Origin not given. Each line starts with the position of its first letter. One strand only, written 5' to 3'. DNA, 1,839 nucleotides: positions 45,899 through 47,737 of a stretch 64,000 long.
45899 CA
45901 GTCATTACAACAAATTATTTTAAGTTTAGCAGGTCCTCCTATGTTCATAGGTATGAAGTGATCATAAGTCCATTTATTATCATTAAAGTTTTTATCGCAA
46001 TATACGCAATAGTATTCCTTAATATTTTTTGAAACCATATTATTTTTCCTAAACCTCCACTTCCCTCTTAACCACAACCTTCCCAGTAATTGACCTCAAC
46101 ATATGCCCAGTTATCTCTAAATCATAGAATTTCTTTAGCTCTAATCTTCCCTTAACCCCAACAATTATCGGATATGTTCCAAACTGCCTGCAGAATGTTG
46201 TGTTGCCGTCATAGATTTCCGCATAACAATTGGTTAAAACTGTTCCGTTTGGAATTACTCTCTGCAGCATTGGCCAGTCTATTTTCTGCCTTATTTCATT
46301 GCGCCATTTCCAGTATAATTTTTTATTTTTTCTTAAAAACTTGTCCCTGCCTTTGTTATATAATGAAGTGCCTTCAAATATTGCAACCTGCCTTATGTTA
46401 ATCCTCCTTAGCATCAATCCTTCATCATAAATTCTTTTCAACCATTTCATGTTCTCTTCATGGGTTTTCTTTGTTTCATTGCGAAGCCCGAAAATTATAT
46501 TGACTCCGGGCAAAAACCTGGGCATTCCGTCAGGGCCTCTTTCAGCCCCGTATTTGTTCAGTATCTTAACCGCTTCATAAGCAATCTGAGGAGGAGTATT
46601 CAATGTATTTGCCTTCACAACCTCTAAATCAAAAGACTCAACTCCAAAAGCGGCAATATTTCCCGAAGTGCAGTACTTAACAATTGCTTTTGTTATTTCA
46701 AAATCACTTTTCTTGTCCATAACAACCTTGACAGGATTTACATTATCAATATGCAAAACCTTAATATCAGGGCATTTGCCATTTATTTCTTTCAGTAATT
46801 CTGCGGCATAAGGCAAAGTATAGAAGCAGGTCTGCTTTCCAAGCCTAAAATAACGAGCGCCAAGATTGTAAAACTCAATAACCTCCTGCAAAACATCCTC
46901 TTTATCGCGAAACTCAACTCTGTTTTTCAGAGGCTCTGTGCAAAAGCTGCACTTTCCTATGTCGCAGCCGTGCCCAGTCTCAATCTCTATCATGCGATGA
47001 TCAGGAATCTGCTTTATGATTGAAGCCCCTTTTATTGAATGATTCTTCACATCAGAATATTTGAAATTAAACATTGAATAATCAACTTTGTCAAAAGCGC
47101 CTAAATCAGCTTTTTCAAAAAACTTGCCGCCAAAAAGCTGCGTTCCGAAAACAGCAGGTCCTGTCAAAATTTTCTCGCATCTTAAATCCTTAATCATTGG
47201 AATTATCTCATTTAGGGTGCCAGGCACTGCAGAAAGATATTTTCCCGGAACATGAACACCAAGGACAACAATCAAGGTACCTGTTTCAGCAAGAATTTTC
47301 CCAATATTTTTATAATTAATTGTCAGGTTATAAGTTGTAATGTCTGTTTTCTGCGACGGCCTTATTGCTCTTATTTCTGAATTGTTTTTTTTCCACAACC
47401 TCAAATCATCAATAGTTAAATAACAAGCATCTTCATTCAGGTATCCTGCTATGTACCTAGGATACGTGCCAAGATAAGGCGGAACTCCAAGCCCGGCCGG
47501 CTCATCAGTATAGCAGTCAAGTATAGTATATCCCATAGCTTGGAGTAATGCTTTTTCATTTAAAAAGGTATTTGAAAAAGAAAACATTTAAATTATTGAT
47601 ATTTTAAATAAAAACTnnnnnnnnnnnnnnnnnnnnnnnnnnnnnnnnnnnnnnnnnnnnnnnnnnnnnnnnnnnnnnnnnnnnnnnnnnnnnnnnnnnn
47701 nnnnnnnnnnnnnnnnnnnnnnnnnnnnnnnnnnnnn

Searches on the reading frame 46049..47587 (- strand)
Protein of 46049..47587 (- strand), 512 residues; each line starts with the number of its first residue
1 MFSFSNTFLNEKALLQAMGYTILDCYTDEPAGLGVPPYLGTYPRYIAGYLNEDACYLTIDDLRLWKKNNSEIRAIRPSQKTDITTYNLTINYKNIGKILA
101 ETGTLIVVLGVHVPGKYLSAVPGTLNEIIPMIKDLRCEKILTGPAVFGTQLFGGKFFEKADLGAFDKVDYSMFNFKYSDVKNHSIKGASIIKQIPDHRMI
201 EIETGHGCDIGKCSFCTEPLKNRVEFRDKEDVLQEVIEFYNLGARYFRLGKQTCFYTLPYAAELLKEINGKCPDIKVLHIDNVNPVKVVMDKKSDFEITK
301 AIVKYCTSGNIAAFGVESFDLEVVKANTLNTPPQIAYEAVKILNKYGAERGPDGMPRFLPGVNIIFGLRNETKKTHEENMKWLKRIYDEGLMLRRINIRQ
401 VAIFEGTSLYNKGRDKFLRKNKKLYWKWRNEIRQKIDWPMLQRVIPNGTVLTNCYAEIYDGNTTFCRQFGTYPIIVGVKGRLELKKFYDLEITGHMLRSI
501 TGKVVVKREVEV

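Call 28: search_protein_families(library=ncbifam, proteins=[window:46049-47587:-], max_evalue=0.001)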
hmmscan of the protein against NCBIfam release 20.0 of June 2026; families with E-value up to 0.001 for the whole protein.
window:46049-47587:- (512 aa): 2 families
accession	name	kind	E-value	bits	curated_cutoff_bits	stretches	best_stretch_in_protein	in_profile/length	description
TIGR04014.1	B12_SAM_MJ_0865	equivalog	9.4e-07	28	360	1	179-347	150-307/434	methyl-coenzyme M reductase glutamine C-methyltransferase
TIGR01578.1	MiaB-like-B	hypoth_equivalog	0.00092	18.1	314.7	0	363-505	289-421/421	tRNA (N(6)-L-threonylcarbamoyladenosine(37)-C(2))-methylthiotransferase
